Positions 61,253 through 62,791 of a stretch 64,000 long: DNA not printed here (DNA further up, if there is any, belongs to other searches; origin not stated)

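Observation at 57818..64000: qmoABC directly fused into one operon with dsrJOP-like genes (no aprBA, no dsrMK)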

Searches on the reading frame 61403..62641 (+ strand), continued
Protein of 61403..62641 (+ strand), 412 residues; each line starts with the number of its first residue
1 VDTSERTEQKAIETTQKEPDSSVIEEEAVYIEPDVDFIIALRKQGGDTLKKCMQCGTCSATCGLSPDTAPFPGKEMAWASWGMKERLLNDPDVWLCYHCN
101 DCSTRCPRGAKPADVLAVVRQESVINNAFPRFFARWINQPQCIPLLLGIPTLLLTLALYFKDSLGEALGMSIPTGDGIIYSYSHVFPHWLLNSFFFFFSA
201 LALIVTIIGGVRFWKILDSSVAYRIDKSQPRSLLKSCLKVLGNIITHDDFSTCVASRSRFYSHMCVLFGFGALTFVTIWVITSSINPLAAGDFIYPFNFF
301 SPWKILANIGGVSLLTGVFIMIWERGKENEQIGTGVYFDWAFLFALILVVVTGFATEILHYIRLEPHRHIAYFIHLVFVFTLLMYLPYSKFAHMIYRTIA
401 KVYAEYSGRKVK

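Call 78: search_protein_representatives(protein=P0121)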
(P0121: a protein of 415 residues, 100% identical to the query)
Query: 415 residues. Proteins with E-value up to 0.001 (for the whole library): 1323; up to 1e-10: 458; up to 1e-30: 52. The best 150 are listed.
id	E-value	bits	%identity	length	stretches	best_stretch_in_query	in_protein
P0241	1.0e-136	472.9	57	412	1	1-388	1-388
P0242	3.7e-123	428.3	81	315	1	36-278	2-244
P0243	1.2e-102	360.8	76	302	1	1-216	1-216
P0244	3.5e-92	326.3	44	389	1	2-386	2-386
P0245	2.7e-83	297.0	54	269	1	136-396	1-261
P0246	7.0e-82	292.4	45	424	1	5-389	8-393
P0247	2.3e-80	287.4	52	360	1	133-403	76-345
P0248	1.6e-70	254.9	40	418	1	5-387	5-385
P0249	8.0e-69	249.4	39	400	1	5-387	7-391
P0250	2.5e-66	241.1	36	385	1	5-389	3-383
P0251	2.5e-65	237.8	66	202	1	231-390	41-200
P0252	4.1e-65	237.1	35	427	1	4-389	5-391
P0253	3.5e-64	234.1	49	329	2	117-277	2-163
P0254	5.1e-63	230.2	62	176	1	1-171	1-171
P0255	7.2e-59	216.6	37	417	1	2-387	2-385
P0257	3.3e-57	211.1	36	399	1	3-390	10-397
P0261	6.6e-51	190.3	32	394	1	3-388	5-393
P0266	2.0e-42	162.4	31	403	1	7-382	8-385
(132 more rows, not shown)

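Call 79: search_protein_families(library=ncbifam, proteins=[P0241, P0244, P0246, P0248, P0249, P0250, P0252, P0257, P0261, P0266], max_evalue=0.00001)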
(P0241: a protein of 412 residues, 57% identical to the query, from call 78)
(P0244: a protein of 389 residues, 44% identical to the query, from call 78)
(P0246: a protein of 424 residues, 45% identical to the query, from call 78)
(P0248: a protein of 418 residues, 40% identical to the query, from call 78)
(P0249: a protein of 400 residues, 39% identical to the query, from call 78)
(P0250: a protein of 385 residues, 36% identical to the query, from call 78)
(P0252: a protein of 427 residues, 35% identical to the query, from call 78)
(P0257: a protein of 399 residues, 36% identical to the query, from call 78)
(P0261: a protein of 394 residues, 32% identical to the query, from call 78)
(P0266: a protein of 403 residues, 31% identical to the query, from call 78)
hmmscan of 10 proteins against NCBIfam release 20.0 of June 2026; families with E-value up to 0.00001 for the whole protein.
P0241 (412 aa): 3 families
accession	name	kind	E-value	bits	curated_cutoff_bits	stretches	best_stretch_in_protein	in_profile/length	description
NF045798.1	DsrP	equivalog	6.1e-22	78.5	350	1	12-330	9-301/346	sulfate reduction electron transfer complex DsrMKJOP subunit DsrP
TIGR03148.1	cyt_nit_nrfD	equivalog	9.4e-14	51.4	347.6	1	165-328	147-310/316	cytochrome c nitrite reductase subunit NrfD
NF041784.1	mnquin_red_QrcD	equivalog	4.3e-10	39.5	570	1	198-352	223-379/408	menaquinone reductase integral membrane subunit QrcD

P0244 (389 aa): 2 families
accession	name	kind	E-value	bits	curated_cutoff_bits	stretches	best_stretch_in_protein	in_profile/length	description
NF045798.1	DsrP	equivalog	3.1e-13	49.9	350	1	6-328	3-302/346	sulfate reduction electron transfer complex DsrMKJOP subunit DsrP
TIGR03148.1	cyt_nit_nrfD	equivalog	1.3e-12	47.6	347.6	1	154-324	136-309/316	cytochrome c nitrite reductase subunit NrfD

P0246 (424 aa): 4 families
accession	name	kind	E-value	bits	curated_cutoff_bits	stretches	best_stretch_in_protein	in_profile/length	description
NF045798.1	DsrP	equivalog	5.3e-27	95.2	350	1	14-264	8-248/346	sulfate reduction electron transfer complex DsrMKJOP subunit DsrP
NF041784.1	mnquin_red_QrcD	equivalog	1.1e-19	71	570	1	14-392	14-405/408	menaquinone reductase integral membrane subunit QrcD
TIGR03148.1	cyt_nit_nrfD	equivalog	3.5e-14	52.8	347.6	1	160-335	140-314/316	cytochrome c nitrite reductase subunit NrfD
NF008133.1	PRK10881.1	equivalog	2.9e-07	30.3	450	1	45-389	40-375/377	Ni/Fe-hydrogenase cytochrome b subunit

P0248 (418 aa): 4 families
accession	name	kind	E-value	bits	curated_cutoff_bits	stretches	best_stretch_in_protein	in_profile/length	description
NF045798.1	DsrP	equivalog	2.5e-23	83.1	350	1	12-373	9-334/346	sulfate reduction electron transfer complex DsrMKJOP subunit DsrP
NF041784.1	mnquin_red_QrcD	equivalog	1.6e-16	60.6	570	1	15-386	18-405/408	menaquinone reductase integral membrane subunit QrcD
NF008133.1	PRK10881.1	equivalog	7.8e-15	55.2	450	1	18-384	13-376/377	Ni/Fe-hydrogenase cytochrome b subunit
TIGR03148.1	cyt_nit_nrfD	equivalog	2.4e-13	50.1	347.6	2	159-327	139-309/316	cytochrome c nitrite reductase subunit NrfD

P0249 (400 aa): 4 families
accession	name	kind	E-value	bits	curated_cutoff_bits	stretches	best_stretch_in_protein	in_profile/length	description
NF045798.1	DsrP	equivalog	1.6e-26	93.6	350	1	10-383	5-338/346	sulfate reduction electron transfer complex DsrMKJOP subunit DsrP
NF041784.1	mnquin_red_QrcD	equivalog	4e-16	59.3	570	1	16-391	17-404/408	menaquinone reductase integral membrane subunit QrcD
NF008133.1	PRK10881.1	equivalog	7.1e-10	38.9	450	1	20-390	15-376/377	Ni/Fe-hydrogenase cytochrome b subunit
TIGR03148.1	cyt_nit_nrfD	equivalog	2.8e-09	36.7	347.6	1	157-328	138-307/316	cytochrome c nitrite reductase subunit NrfD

P0250 (385 aa): 5 families
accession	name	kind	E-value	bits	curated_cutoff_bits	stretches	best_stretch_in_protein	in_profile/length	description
NF045798.1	DsrP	equivalog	6.4e-30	104.8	350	1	7-369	6-334/346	sulfate reduction electron transfer complex DsrMKJOP subunit DsrP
NF041784.1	mnquin_red_QrcD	equivalog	2.5e-23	83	570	2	179-381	208-404/408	menaquinone reductase integral membrane subunit QrcD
TIGR03148.1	cyt_nit_nrfD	equivalog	1.6e-11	44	347.6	2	157-322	142-309/316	cytochrome c nitrite reductase subunit NrfD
NF045714.1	sulf_resp_HmcC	equivalog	6e-11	42.2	550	1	19-322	7-324/376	sulfate respiration complex protein HmcC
NF008133.1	PRK10881.1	equivalog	2.5e-10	40.4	450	1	17-380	16-376/377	Ni/Fe-hydrogenase cytochrome b subunit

P0252 (427 aa): 3 families
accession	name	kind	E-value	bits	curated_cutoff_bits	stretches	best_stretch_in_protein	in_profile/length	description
NF041784.1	mnquin_red_QrcD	equivalog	6.5e-20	71.8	570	1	10-389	12-404/408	menaquinone reductase integral membrane subunit QrcD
NF045798.1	DsrP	equivalog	1.3e-19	70.8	350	1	13-382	9-339/346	sulfate reduction electron transfer complex DsrMKJOP subunit DsrP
TIGR03148.1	cyt_nit_nrfD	equivalog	1.3e-16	60.7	347.6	1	151-332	133-313/316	cytochrome c nitrite reductase subunit NrfD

P0257 (399 aa): 2 families
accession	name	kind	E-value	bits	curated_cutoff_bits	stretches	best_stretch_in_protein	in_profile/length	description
NF045798.1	DsrP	equivalog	1.2e-18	67.7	350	1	16-291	6-272/346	sulfate reduction electron transfer complex DsrMKJOP subunit DsrP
TIGR03148.1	cyt_nit_nrfD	equivalog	9e-06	25.2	347.6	0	60-158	13-114/316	cytochrome c nitrite reductase subunit NrfD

P0261 (394 aa): 3 families
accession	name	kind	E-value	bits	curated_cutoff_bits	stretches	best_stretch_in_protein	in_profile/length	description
NF045798.1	DsrP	equivalog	3.6e-30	105.6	350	1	10-288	5-274/346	sulfate reduction electron transfer complex DsrMKJOP subunit DsrP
NF041784.1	mnquin_red_QrcD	equivalog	1.5e-11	44.2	570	1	17-392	18-404/408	menaquinone reductase integral membrane subunit QrcD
TIGR03148.1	cyt_nit_nrfD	equivalog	2e-10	40.5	347.6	1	156-330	136-308/316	cytochrome c nitrite reductase subunit NrfD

P0266 (403 aa): 3 families
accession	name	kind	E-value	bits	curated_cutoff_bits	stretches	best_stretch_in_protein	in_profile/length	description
NF045798.1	DsrP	equivalog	4.8e-17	62.4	350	1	13-380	9-336/346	sulfate reduction electron transfer complex DsrMKJOP subunit DsrP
TIGR03148.1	cyt_nit_nrfD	equivalog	1.6e-08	34.2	347.6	1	48-157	5-117/316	cytochrome c nitrite reductase subunit NrfD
NF041784.1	mnquin_red_QrcD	equivalog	1.1e-07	31.5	570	0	16-379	18-393/408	menaquinone reductase integral membrane subunit QrcD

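Call 81: fold_search(model_id=the predicted structure, library=pdb)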
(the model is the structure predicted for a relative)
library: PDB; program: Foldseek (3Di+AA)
matches with E <= 10: 325; with E <= 0.001: 8
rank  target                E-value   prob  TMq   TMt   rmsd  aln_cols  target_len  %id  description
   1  8k9e_C                9.6e-10  1.00  0.71  0.67   6.2       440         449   16  Cryo-EM structure of the photosynthetic alternative complex III from Chloroflexus aurantiacus at 3.3 angstrom (released 2024-03-06)
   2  6lod_C                4.2e-09  1.00  0.72  0.66   6.5       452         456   19  Cryo-EM structure of the air-oxidized photosynthetic alternative complex III from Roseiflexus castenholzii (released 2020-11-04)
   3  6btm_C                8.6e-08  1.00  0.69  0.63   6.2       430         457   17  Structure of Alternative Complex III from Flavobacterium johnsoniae (Wild Type) (released 2018-05-09)
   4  6f0k_C                7.8e-07  1.00  0.70  0.66   5.5       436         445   16  Alternative complex III (released 2018-05-09)
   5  9ilt_F                1.6e-05  1.00  0.54  0.56   6.9       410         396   14  Crystal structure of alternative complex III from Chloroflexus aurantiacus (released 2025-03-19)
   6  6btm_F                2.1e-05  1.00  0.54  0.55   8.4       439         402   16  Structure of Alternative Complex III from Flavobacterium johnsoniae (Wild Type) (released 2018-05-09)
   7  6lod_F                3.4e-05  1.00  0.55  0.57   8.1       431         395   13  Cryo-EM structure of the air-oxidized photosynthetic alternative complex III from Roseiflexus castenholzii (released 2020-11-04)
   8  8k9e_F                5.3e-05  1.00  0.57  0.59   7.2       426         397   12  Cryo-EM structure of the photosynthetic alternative complex III from Chloroflexus aurantiacus at 3.3 angstrom (released 2024-03-06)
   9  2vpw_C                1.3e-02  1.00  0.38  0.58   7.4       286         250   14  Polysulfide reductase with bound menaquinone (released 2008-06-10)
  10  9r2g_A                1.0e-01  0.99  0.43  0.47   9.6       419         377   12  Cytochrome bd II oxidase qOR-2 type from Mycobacterium smegmatis (released 2026-03-04)
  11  9r2g_D                2.3e-01  0.99  0.42  0.50   7.2       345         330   12  Cytochrome bd II oxidase qOR-2 type from Mycobacterium smegmatis (released 2026-03-04)
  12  7d5i_A                2.5e-01  0.93  0.40  0.38   9.8       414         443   11  Structure of Mycobacterium smegmatis bd complex in the apo-form. (released 2021-06-23)
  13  7oy2_C                3.7e-01  0.87  0.38  0.35  25.6       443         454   12  High resolution structure of cytochrome bd-II oxidase from E. coli (released 2021-12-15)
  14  6que_B                4.1e-01  0.14  0.16  0.10  20.6       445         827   14  Structure of ovine transhydrogenase in the presence of NADP+ in a "single face-down" conformation (released 2019-08-28)
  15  7nkz_B                4.2e-01  0.90  0.41  0.48   8.2       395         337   11  Cryo-EM structure of the cytochrome bd oxidase from M. tuberculosis at 2.5 A resolution (released 2021-09-22)
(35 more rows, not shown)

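Call 91: search_protein_families(library=ncbifam, proteins=[L074:6442-7716:+, L077:6507-7781:+, L066:6490-7713:+, L075:1865-3115:+, L074:7706-9973:+, L077:7774-10038:+, L066:7742-9982:+, L075:3119-5389:+], max_evalue=1e-30)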
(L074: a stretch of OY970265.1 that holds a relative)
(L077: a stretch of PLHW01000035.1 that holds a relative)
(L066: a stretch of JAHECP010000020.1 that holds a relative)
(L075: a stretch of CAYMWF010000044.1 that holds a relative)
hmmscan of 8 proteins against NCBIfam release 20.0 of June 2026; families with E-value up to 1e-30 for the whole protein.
L074:6442-7716:+ (424 aa): 3 families
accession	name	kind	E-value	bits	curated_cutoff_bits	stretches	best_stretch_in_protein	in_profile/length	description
NF040770.1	hetero_SS_HdrA2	exception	1.8e-104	350.4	1100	1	9-416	141-558/777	CoB-CoM heterodisulfide reductase HdrA2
NF041778.1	hetero_SS_HdrA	equivalog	1.8e-77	260.8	1400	1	9-415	144-567/771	ferredoxin:CoB-CoM heterodisulfide reductase subunit HdrA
NF041891.1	hdrA_Methbact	equivalog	3.3e-74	250.5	1300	1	7-414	133-552/762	ferredoxin:CoB-CoM heterodisulfide reductase subunit HdrA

L077:6507-7781:+ (424 aa): 3 families
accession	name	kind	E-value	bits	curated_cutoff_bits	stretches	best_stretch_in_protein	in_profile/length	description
NF040770.1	hetero_SS_HdrA2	exception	2.6e-100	336.7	1100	1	9-416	141-558/777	CoB-CoM heterodisulfide reductase HdrA2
NF041778.1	hetero_SS_HdrA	equivalog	4.6e-77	259.5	1400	1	9-416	144-568/771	ferredoxin:CoB-CoM heterodisulfide reductase subunit HdrA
NF041891.1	hdrA_Methbact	equivalog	1.1e-72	245.5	1300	1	9-414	135-552/762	ferredoxin:CoB-CoM heterodisulfide reductase subunit HdrA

L066:6490-7713:+ (408 aa): 3 families
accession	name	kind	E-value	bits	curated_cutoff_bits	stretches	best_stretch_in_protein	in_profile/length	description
NF040770.1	hetero_SS_HdrA2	exception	3.5e-100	336.3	1100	1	2-405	142-558/777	CoB-CoM heterodisulfide reductase HdrA2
NF041778.1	hetero_SS_HdrA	equivalog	6e-81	272.4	1400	1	3-354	146-505/771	ferredoxin:CoB-CoM heterodisulfide reductase subunit HdrA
NF041891.1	hdrA_Methbact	equivalog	1.1e-71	242.1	1300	1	2-352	136-489/762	ferredoxin:CoB-CoM heterodisulfide reductase subunit HdrA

L075:1865-3115:+ (416 aa): 3 families
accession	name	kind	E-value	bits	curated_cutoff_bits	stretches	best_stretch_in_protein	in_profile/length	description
NF040770.1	hetero_SS_HdrA2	exception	2.5e-113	379.7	1100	1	2-412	137-558/777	CoB-CoM heterodisulfide reductase HdrA2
NF041778.1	hetero_SS_HdrA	equivalog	1.1e-90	304.6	1400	1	2-410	140-566/771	ferredoxin:CoB-CoM heterodisulfide reductase subunit HdrA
NF041891.1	hdrA_Methbact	equivalog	5.2e-81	273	1300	1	3-409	132-551/762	ferredoxin:CoB-CoM heterodisulfide reductase subunit HdrA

L074:7706-9973:+ (755 aa): 3 families
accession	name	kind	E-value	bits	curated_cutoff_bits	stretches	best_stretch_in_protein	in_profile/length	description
NF040770.1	hetero_SS_HdrA2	exception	4.7e-121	405.3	1100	3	233-416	308-494/777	CoB-CoM heterodisulfide reductase HdrA2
NF041891.1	hdrA_Methbact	equivalog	1.9e-68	231.4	1300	1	231-415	303-489/762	ferredoxin:CoB-CoM heterodisulfide reductase subunit HdrA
NF041778.1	hetero_SS_HdrA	equivalog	1.1e-64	218.6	1400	0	236-416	321-504/771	ferredoxin:CoB-CoM heterodisulfide reductase subunit HdrA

L077:7774-10038:+ (754 aa): 3 families
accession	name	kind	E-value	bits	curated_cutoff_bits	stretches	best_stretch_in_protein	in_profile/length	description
NF040770.1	hetero_SS_HdrA2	exception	1.2e-125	420.5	1100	3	235-424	311-503/777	CoB-CoM heterodisulfide reductase HdrA2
NF041891.1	hdrA_Methbact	equivalog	1.9e-71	241.4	1300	1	229-423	302-498/762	ferredoxin:CoB-CoM heterodisulfide reductase subunit HdrA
NF041778.1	hetero_SS_HdrA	equivalog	3.6e-71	240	1400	1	234-424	320-513/771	ferredoxin:CoB-CoM heterodisulfide reductase subunit HdrA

L066:7742-9982:+ (747 aa): 3 families
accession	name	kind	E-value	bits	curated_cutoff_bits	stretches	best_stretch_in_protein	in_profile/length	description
NF040770.1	hetero_SS_HdrA2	exception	2.5e-139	465.7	1100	3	471-742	516-774/777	CoB-CoM heterodisulfide reductase HdrA2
NF041891.1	hdrA_Methbact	equivalog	1e-89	301.8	1300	1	234-405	313-489/762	ferredoxin:CoB-CoM heterodisulfide reductase subunit HdrA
NF041778.1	hetero_SS_HdrA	equivalog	2.3e-82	277.1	1400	1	233-406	325-504/771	ferredoxin:CoB-CoM heterodisulfide reductase subunit HdrA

L075:3119-5389:+ (756 aa): 3 families
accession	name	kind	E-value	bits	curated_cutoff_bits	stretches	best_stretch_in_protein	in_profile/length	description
NF040770.1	hetero_SS_HdrA2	exception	3e-125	419.1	1100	3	240-426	312-503/777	CoB-CoM heterodisulfide reductase HdrA2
NF041778.1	hetero_SS_HdrA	equivalog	2.4e-73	247.2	1400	1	243-418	325-506/771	ferredoxin:CoB-CoM heterodisulfide reductase subunit HdrA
NF041891.1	hdrA_Methbact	equivalog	1.1e-70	238.8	1300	1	243-417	312-491/762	ferredoxin:CoB-CoM heterodisulfide reductase subunit HdrA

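Call 101: predict_structure(alignment_id=A1)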
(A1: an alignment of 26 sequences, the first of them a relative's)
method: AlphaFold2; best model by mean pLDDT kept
length: 412 residues; sequences in the alignment: 26
mean_pLDDT: 69.6   pTM: 0.71
mean pLDDT of the five models: 69.6, 69.0, 68.5, 67.6, 64.7
residues with pLDDT >= 90: 61; 70-90: 181; 50-70: 79; < 50: 91
segments of 3 or more residues with pLDDT < 50: 1-31, 59-81, 98-104, 174-182, 253-256, 292-296, 333-337
pLDDT, mean of each block of 10 residues (from residue 1): 26 26 38 66 70 56 40 40 67 60 53 71 86 80 85 91 82 46 66 87 93 85 57 86 73 54 88 84 58 53 87 92 71 52 88 87 79 91 87 86 76 38
secondary structure, 60 per line:
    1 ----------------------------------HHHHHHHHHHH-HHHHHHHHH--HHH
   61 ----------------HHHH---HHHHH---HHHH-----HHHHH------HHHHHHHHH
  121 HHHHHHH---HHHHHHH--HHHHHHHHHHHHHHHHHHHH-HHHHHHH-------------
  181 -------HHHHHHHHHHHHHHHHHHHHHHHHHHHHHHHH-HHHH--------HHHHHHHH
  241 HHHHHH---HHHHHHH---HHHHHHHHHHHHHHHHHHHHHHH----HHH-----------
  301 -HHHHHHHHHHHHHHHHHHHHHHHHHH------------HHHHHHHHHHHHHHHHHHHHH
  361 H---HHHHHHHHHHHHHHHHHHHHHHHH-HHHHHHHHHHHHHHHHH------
elements in order: H35-45 H47-55 H77-80 H84-88 H92-95 H101-105 H112-127 H131-137 H140-159 H161-167 H188-219 H221-224 H233-246 H250-256 H260-282 H302-327 H340-361 H365-388 H390-406

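Call 105: fold_search(model_id=the predicted structure, library=pdb)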
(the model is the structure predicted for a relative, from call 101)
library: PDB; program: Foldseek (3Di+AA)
matches with E <= 10: 275; with E <= 0.001: 0
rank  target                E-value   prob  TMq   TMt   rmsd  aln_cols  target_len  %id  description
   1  7p3r_B                2.2e-01  0.14  0.11  0.12  41.1       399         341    9  Helical structure of the toxin MakA from Vibrio cholera (released 2022-02-23)
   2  6h2f_F                4.0e-01  0.21  0.13  0.17  36.9       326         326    9  Structure of the pre-pore AhlB of the tripartite alpha-pore forming toxin, AHL, from Aeromonas hydrophila. (released 2019-07-10)
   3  6grj_E                4.4e-01  0.14  0.13  0.15  38.8       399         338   10  Structure of the AhlB pore of the tripartite alpha-pore forming toxin, AHL, from Aeromonas hydrophila. (released 2019-07-03)
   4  3egw_C                5.4e-01  0.97  0.30  0.51   7.9       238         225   16  The crystal structure of the NarGHI mutant NarH - C16A (released 2010-03-02)
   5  5yqz_R                5.4e-01  0.15  0.19  0.15  28.3       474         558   13  Structure of the glucagon receptor in complex with a glucagon analogue (released 2018-01-17)
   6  6grj_H                6.7e-01  0.07  0.10  0.11  39.3       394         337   10  Structure of the AhlB pore of the tripartite alpha-pore forming toxin, AHL, from Aeromonas hydrophila. (released 2019-07-03)
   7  1q16_C                7.3e-01  0.92  0.28  0.48   8.5       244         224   15  Crystal structure of Nitrate Reductase A, NarGHI, from Escherichia coli (released 2003-10-07)
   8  8z0f_A                7.3e-01  0.21  0.20  0.17  21.2       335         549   12  Cryo-EM structure of ATP-bound human very long-chain fatty acid ABC transporter ABCD3 (released 2024-09-18)
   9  1siw_C                7.9e-01  0.85  0.27  0.46   9.0       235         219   16  Crystal structure of the apomolybdo-NarGHI (released 2004-06-08)
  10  6grj_A                7.9e-01  0.12  0.13  0.15  39.1       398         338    9  Structure of the AhlB pore of the tripartite alpha-pore forming toxin, AHL, from Aeromonas hydrophila. (released 2019-07-03)
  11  6h2f_J                8.6e-01  0.16  0.15  0.17  37.2       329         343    8  Structure of the pre-pore AhlB of the tripartite alpha-pore forming toxin, AHL, from Aeromonas hydrophila. (released 2019-07-10)
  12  3ir6_C                9.0e-01  0.85  0.27  0.46   8.9       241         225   15  Crystal structure of NarGHI mutant NarG-H49S (released 2010-01-05)
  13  7a0g_DDD              9.0e-01  0.12  0.14  0.17  39.1       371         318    9  Structure of the SmhB pore of the tripartite alpha-pore forming toxin, Smh, from Serratia marcescens. (released 2021-03-31)
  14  1y5i_C                9.8e-01  0.93  0.29  0.50   8.4       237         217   15  The crystal structure of the NarGHI mutant NarI-K86A (released 2005-03-08)
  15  1y5l_C                9.8e-01  0.77  0.26  0.45   9.3       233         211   15  The crystal structure of the NarGHI mutant NarI-H66Y (released 2005-03-08)
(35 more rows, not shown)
